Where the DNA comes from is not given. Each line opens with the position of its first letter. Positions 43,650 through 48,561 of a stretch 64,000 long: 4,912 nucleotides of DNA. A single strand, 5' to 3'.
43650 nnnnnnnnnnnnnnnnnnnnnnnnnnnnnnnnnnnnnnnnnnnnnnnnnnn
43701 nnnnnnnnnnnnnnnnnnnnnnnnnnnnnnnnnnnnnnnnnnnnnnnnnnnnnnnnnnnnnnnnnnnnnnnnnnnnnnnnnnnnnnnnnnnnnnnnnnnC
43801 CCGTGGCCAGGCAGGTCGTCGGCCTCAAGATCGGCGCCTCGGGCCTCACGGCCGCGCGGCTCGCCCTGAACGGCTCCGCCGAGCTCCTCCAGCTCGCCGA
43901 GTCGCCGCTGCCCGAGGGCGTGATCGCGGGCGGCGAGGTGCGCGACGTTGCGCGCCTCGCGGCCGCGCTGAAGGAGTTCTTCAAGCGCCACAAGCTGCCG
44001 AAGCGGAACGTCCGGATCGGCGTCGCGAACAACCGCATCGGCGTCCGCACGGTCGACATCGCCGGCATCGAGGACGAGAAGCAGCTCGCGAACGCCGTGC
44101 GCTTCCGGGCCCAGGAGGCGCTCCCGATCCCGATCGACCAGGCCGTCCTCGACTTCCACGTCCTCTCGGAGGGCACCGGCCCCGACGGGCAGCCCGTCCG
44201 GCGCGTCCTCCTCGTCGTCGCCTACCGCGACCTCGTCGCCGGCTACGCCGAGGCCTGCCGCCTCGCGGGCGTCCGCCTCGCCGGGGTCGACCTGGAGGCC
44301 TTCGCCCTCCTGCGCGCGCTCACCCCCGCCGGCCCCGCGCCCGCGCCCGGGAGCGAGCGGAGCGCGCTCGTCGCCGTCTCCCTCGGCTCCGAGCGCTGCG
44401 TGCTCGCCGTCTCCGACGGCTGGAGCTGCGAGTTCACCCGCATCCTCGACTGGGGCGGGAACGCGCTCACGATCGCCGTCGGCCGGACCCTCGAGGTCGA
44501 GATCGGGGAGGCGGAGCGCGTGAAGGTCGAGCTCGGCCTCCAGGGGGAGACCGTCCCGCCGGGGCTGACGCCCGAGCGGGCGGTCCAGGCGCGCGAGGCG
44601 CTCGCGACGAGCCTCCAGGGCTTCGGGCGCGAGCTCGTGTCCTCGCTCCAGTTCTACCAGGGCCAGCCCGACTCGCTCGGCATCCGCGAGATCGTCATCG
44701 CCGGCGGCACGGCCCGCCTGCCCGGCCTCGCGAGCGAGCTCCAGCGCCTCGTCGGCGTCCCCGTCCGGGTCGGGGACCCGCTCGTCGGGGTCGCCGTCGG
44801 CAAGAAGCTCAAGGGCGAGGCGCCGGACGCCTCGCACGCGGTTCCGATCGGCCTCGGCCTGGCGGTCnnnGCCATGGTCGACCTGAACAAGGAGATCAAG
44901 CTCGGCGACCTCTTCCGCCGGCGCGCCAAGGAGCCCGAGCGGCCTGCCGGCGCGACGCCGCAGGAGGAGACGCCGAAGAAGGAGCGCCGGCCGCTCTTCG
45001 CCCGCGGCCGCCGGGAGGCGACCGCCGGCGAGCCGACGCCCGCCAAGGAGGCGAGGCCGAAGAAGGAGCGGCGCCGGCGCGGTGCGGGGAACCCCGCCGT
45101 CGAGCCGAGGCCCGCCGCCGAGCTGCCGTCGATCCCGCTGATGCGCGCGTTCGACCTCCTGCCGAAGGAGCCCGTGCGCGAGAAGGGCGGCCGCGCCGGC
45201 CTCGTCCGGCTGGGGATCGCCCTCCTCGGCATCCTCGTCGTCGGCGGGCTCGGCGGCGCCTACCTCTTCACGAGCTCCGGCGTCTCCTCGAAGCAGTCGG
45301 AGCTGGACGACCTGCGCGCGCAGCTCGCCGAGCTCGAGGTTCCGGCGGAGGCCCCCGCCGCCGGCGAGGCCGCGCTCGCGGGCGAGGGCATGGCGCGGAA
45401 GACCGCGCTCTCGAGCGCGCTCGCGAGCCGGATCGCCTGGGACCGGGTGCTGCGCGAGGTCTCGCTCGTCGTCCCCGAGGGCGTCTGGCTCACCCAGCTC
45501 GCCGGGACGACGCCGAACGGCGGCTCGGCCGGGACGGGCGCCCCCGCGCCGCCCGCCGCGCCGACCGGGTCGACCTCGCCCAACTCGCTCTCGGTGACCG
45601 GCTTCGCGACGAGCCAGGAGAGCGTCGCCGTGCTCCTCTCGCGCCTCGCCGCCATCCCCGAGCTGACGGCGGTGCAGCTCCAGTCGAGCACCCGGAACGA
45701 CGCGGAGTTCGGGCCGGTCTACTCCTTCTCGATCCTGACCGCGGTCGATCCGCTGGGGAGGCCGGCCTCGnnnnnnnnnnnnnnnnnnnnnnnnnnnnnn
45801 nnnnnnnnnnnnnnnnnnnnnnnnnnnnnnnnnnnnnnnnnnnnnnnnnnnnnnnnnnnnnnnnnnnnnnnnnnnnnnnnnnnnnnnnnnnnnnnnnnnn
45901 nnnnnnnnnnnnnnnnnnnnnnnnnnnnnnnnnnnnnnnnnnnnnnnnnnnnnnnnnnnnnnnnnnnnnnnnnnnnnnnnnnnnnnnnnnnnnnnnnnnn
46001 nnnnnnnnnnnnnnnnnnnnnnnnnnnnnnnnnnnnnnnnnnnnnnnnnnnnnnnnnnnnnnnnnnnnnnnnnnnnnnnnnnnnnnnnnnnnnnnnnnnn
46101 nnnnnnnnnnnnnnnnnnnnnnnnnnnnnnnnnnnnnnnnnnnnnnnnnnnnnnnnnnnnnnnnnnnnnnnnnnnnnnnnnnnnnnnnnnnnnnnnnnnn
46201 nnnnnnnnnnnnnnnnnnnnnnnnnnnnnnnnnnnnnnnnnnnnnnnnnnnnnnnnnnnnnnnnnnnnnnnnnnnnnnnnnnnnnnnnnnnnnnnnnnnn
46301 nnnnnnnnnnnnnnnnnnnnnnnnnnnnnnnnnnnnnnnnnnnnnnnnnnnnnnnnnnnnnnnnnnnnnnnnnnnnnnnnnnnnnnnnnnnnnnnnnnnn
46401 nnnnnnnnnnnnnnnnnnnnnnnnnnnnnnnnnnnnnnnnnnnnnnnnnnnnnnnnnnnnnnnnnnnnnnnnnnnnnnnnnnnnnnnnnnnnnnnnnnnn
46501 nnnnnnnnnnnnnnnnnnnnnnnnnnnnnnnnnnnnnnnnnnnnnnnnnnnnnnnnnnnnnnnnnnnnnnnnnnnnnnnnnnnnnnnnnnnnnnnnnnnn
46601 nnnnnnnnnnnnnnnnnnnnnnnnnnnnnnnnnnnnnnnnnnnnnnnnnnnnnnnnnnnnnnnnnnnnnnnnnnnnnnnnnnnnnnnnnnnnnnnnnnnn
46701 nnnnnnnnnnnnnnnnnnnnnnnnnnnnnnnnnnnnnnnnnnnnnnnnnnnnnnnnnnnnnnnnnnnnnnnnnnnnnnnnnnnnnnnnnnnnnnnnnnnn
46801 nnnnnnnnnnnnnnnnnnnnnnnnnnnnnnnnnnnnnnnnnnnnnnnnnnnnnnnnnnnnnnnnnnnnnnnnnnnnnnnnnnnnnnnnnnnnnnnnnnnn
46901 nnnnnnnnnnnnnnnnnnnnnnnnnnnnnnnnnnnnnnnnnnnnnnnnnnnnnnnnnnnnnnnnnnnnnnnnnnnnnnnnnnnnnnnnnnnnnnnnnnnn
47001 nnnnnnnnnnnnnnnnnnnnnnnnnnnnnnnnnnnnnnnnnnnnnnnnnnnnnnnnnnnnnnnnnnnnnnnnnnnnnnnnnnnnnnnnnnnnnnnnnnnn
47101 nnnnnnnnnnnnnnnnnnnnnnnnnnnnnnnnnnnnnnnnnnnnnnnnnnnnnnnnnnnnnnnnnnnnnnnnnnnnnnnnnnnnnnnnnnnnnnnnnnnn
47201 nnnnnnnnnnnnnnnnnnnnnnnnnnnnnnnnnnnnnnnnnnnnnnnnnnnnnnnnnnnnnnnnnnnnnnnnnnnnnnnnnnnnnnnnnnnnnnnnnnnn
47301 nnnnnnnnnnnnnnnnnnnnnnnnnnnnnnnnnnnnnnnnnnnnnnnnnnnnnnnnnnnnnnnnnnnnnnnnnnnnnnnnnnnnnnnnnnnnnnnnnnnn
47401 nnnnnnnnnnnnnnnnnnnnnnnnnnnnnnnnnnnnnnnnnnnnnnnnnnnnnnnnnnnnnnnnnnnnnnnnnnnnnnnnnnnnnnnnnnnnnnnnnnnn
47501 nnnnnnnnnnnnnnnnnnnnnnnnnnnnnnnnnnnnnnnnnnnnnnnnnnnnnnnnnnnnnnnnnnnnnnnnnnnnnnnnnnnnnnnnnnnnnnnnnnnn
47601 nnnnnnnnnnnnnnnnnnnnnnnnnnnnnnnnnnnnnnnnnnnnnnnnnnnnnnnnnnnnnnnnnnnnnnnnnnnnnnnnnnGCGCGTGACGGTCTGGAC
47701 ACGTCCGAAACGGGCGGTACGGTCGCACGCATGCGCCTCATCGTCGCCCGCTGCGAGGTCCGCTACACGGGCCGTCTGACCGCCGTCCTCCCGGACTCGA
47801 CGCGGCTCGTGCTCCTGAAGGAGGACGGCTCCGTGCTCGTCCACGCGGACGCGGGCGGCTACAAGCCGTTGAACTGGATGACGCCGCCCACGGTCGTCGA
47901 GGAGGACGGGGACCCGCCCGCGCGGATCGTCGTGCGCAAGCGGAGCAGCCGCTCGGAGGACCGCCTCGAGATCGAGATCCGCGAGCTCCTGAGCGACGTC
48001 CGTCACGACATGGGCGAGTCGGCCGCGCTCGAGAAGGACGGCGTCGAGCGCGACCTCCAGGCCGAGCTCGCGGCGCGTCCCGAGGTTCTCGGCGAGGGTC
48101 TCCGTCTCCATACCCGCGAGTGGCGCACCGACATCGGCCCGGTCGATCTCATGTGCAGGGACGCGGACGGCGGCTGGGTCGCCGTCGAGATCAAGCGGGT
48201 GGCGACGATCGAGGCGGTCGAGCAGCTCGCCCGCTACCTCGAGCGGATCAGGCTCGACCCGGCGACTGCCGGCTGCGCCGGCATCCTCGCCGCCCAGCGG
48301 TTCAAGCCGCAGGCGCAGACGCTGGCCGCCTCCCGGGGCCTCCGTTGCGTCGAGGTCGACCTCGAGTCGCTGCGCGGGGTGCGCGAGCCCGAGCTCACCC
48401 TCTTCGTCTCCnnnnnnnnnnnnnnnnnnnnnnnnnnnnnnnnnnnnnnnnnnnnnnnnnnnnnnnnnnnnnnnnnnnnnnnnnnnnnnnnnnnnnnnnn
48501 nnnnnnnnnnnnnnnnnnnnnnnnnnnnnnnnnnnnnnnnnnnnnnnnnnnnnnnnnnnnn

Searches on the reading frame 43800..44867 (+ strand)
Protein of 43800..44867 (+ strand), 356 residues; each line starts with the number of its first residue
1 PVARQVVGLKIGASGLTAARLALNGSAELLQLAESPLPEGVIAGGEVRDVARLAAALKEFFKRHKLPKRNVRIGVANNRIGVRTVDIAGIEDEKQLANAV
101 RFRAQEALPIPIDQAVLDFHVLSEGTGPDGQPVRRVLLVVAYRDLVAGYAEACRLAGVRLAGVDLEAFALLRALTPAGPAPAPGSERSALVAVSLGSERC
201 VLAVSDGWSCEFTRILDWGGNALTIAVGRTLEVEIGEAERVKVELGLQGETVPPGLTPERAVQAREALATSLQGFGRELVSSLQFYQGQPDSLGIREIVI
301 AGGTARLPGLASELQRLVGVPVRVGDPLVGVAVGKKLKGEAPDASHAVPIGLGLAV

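Call 80: search_protein_families(library=pfam, proteins=[window:43800-44867:+], max_evalue=0.000001)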
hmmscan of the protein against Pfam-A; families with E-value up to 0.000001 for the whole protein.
window:43800-44867:+ (356 aa): 2 families
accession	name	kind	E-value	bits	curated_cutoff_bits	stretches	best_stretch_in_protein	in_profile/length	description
PF11104.14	PilM_2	-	6.5e-31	108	27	1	8-353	1-336/340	Type IV pilus assembly protein PilM;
PF14450.12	FtsA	-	1e-07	32.8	31.8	1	192-328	2-113/127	Cell division protein FtsA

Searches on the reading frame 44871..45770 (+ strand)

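Call 80: search_protein_families(library=pfam, proteins=[window:44871-45770:+], max_evalue=0.000001)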
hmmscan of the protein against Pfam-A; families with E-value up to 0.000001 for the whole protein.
window:44871-45770:+ (300 aa): 1 family
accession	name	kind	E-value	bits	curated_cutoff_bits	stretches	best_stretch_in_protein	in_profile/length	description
PF05137.18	PilN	-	1.1e-11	45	22.8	1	192-288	1-74/78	Fimbrial assembly protein (PilN)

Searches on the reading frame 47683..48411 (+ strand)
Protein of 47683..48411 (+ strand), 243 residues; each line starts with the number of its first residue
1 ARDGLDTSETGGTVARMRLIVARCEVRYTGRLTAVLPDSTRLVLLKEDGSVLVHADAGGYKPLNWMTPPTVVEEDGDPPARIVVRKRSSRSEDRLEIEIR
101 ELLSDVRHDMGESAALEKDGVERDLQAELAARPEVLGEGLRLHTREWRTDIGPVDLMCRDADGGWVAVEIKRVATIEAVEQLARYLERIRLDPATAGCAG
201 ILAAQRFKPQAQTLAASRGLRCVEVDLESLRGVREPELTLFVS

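Call 80: search_protein_families(library=pfam, proteins=[window:47683-48411:+], max_evalue=0.000001)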
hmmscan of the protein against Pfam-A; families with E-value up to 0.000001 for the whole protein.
window:47683-48411:+ (243 aa): 2 families
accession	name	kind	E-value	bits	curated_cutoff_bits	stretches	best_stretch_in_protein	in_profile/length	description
PF01939.22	NucS_C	-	5e-29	101.3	24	1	121-238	1-121/124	Endonuclease NucS C-terminal domain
PF21003.3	NucS_N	-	1.3e-21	76.9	23.9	1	16-111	3-96/100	Endonuclease NucS N-terminal PH-like domain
